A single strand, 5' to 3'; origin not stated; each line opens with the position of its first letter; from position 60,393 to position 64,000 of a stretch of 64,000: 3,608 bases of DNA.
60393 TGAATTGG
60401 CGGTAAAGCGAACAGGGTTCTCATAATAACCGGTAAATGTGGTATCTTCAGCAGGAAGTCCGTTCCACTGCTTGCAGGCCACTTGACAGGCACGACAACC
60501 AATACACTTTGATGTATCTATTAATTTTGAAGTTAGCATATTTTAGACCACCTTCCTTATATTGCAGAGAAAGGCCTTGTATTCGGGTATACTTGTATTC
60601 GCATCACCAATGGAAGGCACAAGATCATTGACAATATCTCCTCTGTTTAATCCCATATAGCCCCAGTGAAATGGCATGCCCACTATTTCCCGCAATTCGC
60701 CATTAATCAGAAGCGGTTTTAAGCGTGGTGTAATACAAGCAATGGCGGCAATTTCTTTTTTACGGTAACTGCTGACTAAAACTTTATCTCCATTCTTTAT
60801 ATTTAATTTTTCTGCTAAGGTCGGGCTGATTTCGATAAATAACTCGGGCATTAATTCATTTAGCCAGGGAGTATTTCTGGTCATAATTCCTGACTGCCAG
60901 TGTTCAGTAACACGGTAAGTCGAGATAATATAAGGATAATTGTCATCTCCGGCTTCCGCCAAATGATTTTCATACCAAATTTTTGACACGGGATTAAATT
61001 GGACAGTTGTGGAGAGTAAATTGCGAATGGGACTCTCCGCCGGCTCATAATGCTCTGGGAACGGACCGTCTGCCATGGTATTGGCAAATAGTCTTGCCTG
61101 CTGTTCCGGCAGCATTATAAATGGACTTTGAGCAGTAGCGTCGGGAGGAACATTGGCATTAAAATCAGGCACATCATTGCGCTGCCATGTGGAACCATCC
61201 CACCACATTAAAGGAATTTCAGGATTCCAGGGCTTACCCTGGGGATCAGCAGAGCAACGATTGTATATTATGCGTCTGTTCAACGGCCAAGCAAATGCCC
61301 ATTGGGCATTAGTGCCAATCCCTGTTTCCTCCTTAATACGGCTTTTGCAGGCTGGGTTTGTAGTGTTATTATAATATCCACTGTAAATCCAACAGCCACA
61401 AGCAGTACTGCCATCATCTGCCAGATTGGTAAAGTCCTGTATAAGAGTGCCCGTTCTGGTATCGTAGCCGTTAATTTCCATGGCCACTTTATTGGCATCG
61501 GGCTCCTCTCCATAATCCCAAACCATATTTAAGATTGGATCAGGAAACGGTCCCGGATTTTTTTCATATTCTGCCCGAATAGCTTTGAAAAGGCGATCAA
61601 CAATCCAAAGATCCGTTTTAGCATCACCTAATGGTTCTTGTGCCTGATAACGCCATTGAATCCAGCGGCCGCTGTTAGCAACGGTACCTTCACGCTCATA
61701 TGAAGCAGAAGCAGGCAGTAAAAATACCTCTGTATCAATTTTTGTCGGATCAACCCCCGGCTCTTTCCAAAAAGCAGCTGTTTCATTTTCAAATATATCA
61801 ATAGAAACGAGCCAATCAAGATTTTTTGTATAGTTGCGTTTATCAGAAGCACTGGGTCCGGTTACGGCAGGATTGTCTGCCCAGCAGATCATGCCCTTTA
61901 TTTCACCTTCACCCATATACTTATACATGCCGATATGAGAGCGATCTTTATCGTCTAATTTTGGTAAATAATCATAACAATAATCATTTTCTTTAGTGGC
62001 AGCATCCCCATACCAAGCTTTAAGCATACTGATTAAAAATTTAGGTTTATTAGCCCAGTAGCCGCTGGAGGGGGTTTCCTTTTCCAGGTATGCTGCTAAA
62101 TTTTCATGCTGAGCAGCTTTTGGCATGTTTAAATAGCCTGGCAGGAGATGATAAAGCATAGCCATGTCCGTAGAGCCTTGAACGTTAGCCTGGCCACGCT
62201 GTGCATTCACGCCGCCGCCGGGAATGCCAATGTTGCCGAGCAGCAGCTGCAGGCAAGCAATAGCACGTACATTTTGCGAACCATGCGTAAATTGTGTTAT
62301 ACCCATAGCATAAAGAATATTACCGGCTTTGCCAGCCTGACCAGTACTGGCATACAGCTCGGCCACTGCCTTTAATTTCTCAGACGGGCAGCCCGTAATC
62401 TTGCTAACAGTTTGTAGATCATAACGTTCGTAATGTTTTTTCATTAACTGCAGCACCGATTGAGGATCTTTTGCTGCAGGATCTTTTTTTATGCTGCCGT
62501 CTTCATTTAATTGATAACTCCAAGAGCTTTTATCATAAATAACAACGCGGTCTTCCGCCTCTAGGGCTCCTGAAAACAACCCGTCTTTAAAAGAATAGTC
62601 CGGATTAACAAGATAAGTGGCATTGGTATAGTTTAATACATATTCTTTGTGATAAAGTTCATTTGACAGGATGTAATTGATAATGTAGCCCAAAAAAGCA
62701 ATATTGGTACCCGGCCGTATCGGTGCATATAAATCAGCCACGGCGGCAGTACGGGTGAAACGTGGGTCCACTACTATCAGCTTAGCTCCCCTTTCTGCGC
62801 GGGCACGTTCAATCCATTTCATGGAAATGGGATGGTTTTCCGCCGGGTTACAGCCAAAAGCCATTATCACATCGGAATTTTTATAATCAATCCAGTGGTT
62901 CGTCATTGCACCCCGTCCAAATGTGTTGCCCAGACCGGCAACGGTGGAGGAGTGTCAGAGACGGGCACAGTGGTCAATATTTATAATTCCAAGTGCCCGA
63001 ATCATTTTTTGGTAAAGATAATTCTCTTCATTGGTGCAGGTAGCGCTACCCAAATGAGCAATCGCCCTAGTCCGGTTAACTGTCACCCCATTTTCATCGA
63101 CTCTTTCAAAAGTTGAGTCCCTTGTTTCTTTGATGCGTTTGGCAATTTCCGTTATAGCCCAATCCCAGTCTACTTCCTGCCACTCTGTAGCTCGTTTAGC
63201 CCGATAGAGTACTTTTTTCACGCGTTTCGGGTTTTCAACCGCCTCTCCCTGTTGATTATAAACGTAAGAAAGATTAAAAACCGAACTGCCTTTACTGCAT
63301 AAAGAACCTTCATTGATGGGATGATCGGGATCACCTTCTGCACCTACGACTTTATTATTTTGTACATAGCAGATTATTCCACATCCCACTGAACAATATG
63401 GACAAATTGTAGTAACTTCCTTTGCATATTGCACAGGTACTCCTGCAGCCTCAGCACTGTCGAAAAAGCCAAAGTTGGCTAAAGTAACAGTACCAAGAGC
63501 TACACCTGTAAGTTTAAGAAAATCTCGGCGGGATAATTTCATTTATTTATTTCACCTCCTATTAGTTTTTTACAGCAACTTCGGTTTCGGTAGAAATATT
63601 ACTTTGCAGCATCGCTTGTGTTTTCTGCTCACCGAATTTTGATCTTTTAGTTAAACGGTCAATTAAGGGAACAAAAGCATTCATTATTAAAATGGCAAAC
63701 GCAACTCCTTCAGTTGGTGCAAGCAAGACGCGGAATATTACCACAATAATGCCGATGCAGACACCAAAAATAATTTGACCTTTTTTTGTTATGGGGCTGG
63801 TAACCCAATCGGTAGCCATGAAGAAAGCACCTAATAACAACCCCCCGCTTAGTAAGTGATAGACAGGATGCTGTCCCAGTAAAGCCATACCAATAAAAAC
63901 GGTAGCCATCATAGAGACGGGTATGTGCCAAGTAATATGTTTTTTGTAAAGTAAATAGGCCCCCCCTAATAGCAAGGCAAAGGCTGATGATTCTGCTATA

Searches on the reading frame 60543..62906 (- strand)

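Call 16: search_protein_families(library=pfam, proteins=[window:60543-62906:-])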
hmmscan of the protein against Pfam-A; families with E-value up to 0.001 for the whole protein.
window:60543-62906:- (787 aa): 2 families
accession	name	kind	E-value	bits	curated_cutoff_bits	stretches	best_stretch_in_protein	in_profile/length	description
PF00384.28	Molybdopterin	-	9.5e-26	91.1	24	1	3-441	100-352/353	Molybdopterin oxidoreductase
PF01568.27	Molydop_binding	-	3.1e-16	59.8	26.8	1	660-779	2-109/110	Molydopterin dinucleotide binding domain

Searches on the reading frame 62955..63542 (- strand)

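Call 16: search_protein_families(library=pfam, proteins=[window:62955-63542:-])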
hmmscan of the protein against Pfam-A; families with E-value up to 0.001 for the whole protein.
window:62955-63542:- (195 aa): 2 families
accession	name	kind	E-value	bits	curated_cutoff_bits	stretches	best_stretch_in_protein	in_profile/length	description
PF04879.21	Molybdop_Fe4S4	-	4e-20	72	22.7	1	41-91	2-52/55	Molybdopterin oxidoreductase Fe4S4 domain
PF10518.14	TAT_signal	-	0.00026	21.2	22.7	1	2-22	1-21/21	TAT (twin-arginine translocation) pathway signal sequence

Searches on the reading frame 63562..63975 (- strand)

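Call 27: search_protein_families(library=pfam, proteins=[window:63562-63975:-], max_evalue=0.001)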
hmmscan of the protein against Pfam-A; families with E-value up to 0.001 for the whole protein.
window:63562-63975:- (137 aa): 1 family
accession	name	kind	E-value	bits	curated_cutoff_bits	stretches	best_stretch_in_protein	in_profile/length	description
PF03116.20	NQR2_RnfD_RnfE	-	7.1e-46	157.3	27.7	1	1-115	178-296/296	NQR2, RnfD, RnfE family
